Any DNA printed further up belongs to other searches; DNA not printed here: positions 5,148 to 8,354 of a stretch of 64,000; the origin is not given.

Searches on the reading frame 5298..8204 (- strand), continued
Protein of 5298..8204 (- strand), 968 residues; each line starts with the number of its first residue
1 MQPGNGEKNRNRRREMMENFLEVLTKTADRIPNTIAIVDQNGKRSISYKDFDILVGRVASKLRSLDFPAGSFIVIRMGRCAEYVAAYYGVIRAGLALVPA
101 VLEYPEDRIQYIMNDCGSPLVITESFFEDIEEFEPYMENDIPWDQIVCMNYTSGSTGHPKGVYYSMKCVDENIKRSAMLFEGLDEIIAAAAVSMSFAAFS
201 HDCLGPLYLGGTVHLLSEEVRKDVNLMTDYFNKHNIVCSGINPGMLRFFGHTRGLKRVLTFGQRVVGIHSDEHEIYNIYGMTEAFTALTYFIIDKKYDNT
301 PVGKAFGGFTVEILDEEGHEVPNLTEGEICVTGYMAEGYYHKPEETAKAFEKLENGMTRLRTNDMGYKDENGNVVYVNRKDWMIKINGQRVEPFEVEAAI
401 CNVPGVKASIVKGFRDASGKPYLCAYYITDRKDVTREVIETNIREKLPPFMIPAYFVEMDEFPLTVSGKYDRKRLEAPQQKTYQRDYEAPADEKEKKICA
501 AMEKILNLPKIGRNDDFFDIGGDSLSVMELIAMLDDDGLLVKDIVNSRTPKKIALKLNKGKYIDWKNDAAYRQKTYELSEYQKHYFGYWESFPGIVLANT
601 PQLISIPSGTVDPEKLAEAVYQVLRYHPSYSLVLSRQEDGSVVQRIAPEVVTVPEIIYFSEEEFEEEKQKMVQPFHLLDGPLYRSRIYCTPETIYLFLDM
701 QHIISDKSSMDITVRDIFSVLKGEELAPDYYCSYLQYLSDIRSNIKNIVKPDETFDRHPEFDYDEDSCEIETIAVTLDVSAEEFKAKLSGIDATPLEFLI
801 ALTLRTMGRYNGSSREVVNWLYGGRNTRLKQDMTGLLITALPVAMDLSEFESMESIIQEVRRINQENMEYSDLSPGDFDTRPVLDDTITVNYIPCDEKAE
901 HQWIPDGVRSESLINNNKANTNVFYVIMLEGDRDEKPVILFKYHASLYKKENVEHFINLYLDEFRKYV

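Call 16: find_related_loci(query=A1, collection=genome_contigs, flank=10000)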
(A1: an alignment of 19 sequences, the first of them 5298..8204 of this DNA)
Query A1 (968 aa) in genome_contigs; peptide patterns used: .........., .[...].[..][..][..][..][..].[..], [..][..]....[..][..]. (x = any residue, [..] = any of these).
600 stretches matched a pattern (row limit reached: there are more); 448 encode a relative of the query (tblastn E <= 1e-3); the best 80 are kept; 80 distinct loci.
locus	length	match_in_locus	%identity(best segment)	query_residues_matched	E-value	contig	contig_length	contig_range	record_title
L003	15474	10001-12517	31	17-856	6e-108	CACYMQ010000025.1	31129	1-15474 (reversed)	MAG: uncultured Lachnospiraceae bacterium isolate RUG12082 genome assembly, contig: RUG12082_asm_25, whole genome shotgu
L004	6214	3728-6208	30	20-822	7e-101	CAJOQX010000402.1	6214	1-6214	Candidatus Riflebacteria bacterium isolate Rumen_Coassembly_mag_344 genome assembly, contig: k87_26465449, whole genome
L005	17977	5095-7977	28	17-960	1e-97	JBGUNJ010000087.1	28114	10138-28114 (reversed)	MAG: Lachnospiraceae bacterium isolate ruminal_MAG_212 ruminal_MAG_212_contig_0087, whole genome shotgun sequence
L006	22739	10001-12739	28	9-872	3e-91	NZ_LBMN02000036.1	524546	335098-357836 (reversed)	Bacillus paralicheniformis strain KJ-16 contig_6, whole genome shotgun sequence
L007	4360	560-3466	26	29-960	1e-79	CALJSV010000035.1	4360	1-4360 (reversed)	MAG: uncultured Clostridia bacterium isolate R1_Bin_METABAT__56_1 genome assembly, contig: c_000002835812, whole genome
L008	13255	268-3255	26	22-966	5e-79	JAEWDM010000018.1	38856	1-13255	MAG: Bacillota bacterium isolate OH_PBB_98 k127_2001503, whole genome shotgun sequence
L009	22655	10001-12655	27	5-867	9e-78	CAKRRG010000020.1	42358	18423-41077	MAG: uncultured Blautia sp. isolate REFINED_METABAT215_TOP10_CONTIGS_1500_ASSEMBLY_K77_MERGED__Hadza_PheChl_Fiber-Hadza-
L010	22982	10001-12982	24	22-960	5e-75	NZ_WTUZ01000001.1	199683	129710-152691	Paenibacillus silvestris strain 5J-6 scaffold1, whole genome shotgun sequence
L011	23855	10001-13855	27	14-849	5e-77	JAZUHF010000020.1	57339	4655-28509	MAG: Acutalibacteraceae bacterium isolate T1900045278_TH20190048.MAGScoT_cleanbin_000001 SGB_5929_k141_1872729, whole ge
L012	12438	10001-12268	28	22-728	3e-74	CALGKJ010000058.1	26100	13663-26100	MAG: uncultured Clostridia bacterium isolate N1_Bin_Bin_25_1 genome assembly, contig: c_000003224230, whole genome shotg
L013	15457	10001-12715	26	23-861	2e-70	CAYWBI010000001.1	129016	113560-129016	MAG TPA_asm: uncultured Calditrichaceae bacterium isolate SRP216583_co1_253 genome assembly, contig: NODE_36_length_1290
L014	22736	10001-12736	25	18-879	3e-66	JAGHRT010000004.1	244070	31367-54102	MAG: Candidatus Equimonas faecalis isolate E1_115 c_000000101205, whole genome shotgun sequence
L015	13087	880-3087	27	20-718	1e-66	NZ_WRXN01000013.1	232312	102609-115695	Chitinophaga tropicalis strain ysch24 NODE_13_length_232312_cov_23.435411, whole genome shotgun sequence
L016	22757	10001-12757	25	13-862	3e-63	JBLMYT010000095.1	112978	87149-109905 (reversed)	MAG: Candidatus Omnitrophota bacterium isolate MAG222 PRJNA951521_bin77_renamed_94, whole genome shotgun sequence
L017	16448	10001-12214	26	22-717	2e-58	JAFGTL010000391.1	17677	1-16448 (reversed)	MAG: Candidatus Hydrogenedentota bacterium isolate Zod_Metabat.968 k87_6998977, whole genome shotgun sequence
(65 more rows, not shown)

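Call 20: find_encoding_contigs(protein=P0004, flank=8000, max_places=1)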
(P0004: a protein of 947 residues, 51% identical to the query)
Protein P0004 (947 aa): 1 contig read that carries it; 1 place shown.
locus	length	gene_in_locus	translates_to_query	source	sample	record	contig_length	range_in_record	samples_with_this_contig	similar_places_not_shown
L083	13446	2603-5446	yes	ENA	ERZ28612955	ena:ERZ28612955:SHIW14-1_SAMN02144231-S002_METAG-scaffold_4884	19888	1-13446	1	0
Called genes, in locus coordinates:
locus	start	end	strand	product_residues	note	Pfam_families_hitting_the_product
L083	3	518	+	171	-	?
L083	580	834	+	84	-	PF00550:PP-binding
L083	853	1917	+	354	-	-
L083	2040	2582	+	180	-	PF04229:GrpB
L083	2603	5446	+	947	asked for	PF00501:AMP-binding, PF13193:AMP-binding_C, PF00550:PP-binding (weak), PF00668:Condensation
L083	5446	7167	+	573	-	PF00664:ABC_membrane, PF00005:ABC_tran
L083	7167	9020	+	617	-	PF00664:ABC_membrane, PF00005:ABC_tran, PF02463:SMC_N (weak)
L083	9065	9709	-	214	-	PF01743:PolyA_pol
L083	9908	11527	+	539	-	PF13306:LRR_5 (weak)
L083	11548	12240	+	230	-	PF01613:Flavin_Reduct, PF21349:RUBY_RBDX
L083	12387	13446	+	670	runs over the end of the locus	PF13306:LRR_5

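Call 21: find_encoding_contigs(protein=P0009, flank=8000, max_places=1)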
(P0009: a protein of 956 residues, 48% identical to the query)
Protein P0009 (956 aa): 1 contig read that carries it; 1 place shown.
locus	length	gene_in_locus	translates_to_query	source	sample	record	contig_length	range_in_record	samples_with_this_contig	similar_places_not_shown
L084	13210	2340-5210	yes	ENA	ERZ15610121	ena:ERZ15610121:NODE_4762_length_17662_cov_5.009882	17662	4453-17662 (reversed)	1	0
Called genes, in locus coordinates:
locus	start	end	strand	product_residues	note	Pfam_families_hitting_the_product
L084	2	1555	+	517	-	?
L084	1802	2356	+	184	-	PF04229:GrpB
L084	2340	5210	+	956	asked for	PF00501:AMP-binding, PF13193:AMP-binding_C (weak), PF00668:Condensation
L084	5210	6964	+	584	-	PF00664:ABC_membrane, PF00005:ABC_tran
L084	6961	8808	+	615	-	PF00664:ABC_membrane, PF00005:ABC_tran, PF02463:SMC_N (faint)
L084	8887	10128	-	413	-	PF01740:STAS, PF13466:STAS_2 (faint), PF01636:APH, PF19974:TCAD9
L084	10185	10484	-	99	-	PF01740:STAS, PF13466:STAS_2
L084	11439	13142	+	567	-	-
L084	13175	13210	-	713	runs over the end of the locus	-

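Call 22: find_encoding_contigs(protein=P0014, flank=8000, max_places=1)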
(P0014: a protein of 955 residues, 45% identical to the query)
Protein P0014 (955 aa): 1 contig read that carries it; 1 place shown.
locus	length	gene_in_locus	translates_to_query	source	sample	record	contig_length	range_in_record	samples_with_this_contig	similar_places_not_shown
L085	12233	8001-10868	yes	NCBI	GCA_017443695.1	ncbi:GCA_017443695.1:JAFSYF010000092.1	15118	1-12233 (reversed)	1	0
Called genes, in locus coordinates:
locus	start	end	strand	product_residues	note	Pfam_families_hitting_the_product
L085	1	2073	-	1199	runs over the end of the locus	PF00512:HisKA, PF02518:HATPase_c, PF00072:Response_reg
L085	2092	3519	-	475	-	PF00990:GGDEF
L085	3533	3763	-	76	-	-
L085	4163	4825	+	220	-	PF09515:Thia_YuaJ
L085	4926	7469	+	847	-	PF00672:HAMP, PF00512:HisKA, PF02518:HATPase_c, PF00072:Response_reg, PF01627:Hpt (faint)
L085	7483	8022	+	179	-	PF04229:GrpB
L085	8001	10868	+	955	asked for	PF00501:AMP-binding, PF13193:AMP-binding_C, PF00550:PP-binding (weak), PF00668:Condensation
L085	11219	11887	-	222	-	PF01743:PolyA_pol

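Call 23: find_encoding_contigs(protein=P0024, flank=8000, max_places=1)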
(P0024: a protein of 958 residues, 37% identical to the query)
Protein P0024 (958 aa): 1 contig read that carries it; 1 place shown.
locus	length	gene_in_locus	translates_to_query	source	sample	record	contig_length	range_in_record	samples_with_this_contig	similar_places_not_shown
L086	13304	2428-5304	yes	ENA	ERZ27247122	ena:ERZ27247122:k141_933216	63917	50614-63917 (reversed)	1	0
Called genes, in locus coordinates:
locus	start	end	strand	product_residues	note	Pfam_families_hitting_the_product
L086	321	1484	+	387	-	PF13676:TIR_2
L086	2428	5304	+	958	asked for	PF00501:AMP-binding, PF13193:AMP-binding_C (weak), PF00550:PP-binding (weak), PF00668:Condensation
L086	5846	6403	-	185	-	PF00005:ABC_tran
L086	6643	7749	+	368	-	PF01757:Acyl_transf_3, PF07786:HGSNAT_cat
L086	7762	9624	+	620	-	PF01740:STAS, PF13466:STAS_2, PF00501:AMP-binding, PF13193:AMP-binding_C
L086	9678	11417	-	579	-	PF05833:NFACT_N, PF05670:NFACT-R_1, PF18297:NFACT-R_2 (weak)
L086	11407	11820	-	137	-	PF00636:Ribonuclease_3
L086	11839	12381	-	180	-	PF09515:Thia_YuaJ (weak), PF12822:ECF_trnsprt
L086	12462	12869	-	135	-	PF12953:DUF3842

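Call 24: find_encoding_contigs(protein=P0037, flank=8000, max_places=3)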
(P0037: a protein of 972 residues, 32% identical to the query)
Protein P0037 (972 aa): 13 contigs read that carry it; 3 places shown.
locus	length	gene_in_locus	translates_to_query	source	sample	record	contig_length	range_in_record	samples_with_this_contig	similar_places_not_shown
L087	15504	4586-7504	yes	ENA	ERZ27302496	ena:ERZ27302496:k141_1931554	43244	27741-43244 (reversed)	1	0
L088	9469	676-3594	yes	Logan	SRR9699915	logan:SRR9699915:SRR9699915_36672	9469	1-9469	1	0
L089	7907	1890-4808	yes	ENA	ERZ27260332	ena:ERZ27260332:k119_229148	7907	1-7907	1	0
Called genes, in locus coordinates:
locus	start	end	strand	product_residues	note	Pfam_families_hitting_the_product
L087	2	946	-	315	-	?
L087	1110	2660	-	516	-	PF00239:Resolvase, PF07508:Recombinase, PF13408:Zn_ribbon_recom (weak)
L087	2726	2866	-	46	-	-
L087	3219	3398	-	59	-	-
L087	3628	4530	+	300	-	PF24391:HD-CE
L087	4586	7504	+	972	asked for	PF00501:AMP-binding, PF13193:AMP-binding_C, PF00550:PP-binding (weak), PF00668:Condensation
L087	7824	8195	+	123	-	-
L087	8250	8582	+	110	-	-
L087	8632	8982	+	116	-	-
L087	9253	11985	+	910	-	PF13575:DUF4135, PF05147:LANC_like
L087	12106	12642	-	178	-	-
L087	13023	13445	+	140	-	-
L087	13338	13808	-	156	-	PF04542:Sigma70_r2, PF08281:Sigma70_r4_2, PF04545:Sigma70_r4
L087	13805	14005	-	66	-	-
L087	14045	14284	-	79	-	-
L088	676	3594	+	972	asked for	PF00501:AMP-binding, PF13193:AMP-binding_C, PF00550:PP-binding (weak), PF00668:Condensation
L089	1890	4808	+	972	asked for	PF00501:AMP-binding, PF13193:AMP-binding_C, PF00550:PP-binding (weak), PF00668:Condensation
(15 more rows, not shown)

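Call 25: find_encoding_contigs(protein=P0082, flank=8000, max_places=2)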
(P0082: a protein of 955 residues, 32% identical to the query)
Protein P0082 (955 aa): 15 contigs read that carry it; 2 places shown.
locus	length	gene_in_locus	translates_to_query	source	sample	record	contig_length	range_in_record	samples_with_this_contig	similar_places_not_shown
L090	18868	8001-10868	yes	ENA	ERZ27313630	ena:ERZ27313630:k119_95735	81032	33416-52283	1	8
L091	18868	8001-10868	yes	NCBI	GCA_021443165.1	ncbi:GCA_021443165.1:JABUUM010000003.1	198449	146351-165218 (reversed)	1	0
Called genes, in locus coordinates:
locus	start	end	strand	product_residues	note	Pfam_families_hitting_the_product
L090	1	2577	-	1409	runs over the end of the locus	PF02368:Big_2, PF26918:Ig_Eae (weak)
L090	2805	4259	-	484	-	PF00128:Alpha-amylase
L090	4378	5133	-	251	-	PF05635:23S_rRNA_IVP (weak)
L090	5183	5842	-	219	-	PF13308:YARHG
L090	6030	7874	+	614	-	PF00270:DEAD, PF00271:Helicase_C, PF16124:RecQ_Zn_bind, PF09382:RQC, PF00570:HRDC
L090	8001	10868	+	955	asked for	PF00501:AMP-binding, PF00668:Condensation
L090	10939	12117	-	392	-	PF28530:DUF8426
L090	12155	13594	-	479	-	PF01637:ATPase_2, PF13191:AAA_16 (weak), PF13173:AAA_14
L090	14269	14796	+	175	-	PF19652:DUF6155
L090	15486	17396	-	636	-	PF00012:HSP70, PF06723:MreB_Mbl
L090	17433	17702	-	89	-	-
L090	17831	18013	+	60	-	-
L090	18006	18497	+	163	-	-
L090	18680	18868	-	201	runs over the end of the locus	PF13505:OMP_b-brl, PF13568:OMP_b-brl_2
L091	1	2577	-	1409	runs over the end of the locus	PF02368:Big_2, PF26918:Ig_Eae (weak)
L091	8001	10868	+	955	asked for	PF00501:AMP-binding, PF00668:Condensation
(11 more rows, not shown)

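Call 26: search_protein_families(library=padloc, proteins=[window:5298-8204:-], max_evalue=0.01)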
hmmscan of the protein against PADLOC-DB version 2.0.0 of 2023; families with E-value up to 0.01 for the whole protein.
window:5298-8204:- (968 aa): 0 families

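Call 33: find_encoding_contigs(protein=P0021, flank=8000, max_places=1)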
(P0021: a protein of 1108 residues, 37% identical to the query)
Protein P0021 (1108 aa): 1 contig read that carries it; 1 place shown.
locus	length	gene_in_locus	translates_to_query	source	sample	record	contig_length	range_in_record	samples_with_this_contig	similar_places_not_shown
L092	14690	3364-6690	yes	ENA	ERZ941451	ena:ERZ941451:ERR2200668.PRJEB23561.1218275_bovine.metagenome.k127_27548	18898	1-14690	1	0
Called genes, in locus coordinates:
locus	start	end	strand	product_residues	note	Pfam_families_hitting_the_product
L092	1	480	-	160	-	?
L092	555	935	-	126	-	PF00376:MerR (weak), PF13411:MerR_1, PF09278:MerR-DNA-bind (weak)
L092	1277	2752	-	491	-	PF00232:Glyco_hydro_1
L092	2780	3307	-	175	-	PF13671:AAA_33 (weak), PF13238:AAA_18 (faint)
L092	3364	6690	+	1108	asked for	PF00501:AMP-binding, PF00550:PP-binding, PF00668:Condensation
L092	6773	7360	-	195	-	PF12917:YfbR-like, PF13023:HD_3, PF01966:HD (weak)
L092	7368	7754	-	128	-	PF00293:NUDIX, PF14815:NUDIX_4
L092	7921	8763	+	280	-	-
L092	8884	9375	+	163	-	PF06941:NT5C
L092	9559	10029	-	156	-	PF01668:SmpB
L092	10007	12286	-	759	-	PF17876:CSD2 (weak), PF00773:RNB, PF00575:S1 (weak)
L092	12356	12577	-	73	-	PF03840:SecG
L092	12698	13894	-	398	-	PF19583:ODP, PF12706:Lactamase_B_2 (weak), PF00258:Flavodoxin_1, PF03358:FMN_red (weak)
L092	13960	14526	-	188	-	PF01541:GIY-YIG (weak)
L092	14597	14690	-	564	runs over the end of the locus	PF02878:PGM_PMM_I, PF02879:PGM_PMM_II, PF02880:PGM_PMM_III, PF00408:PGM_PMM_IV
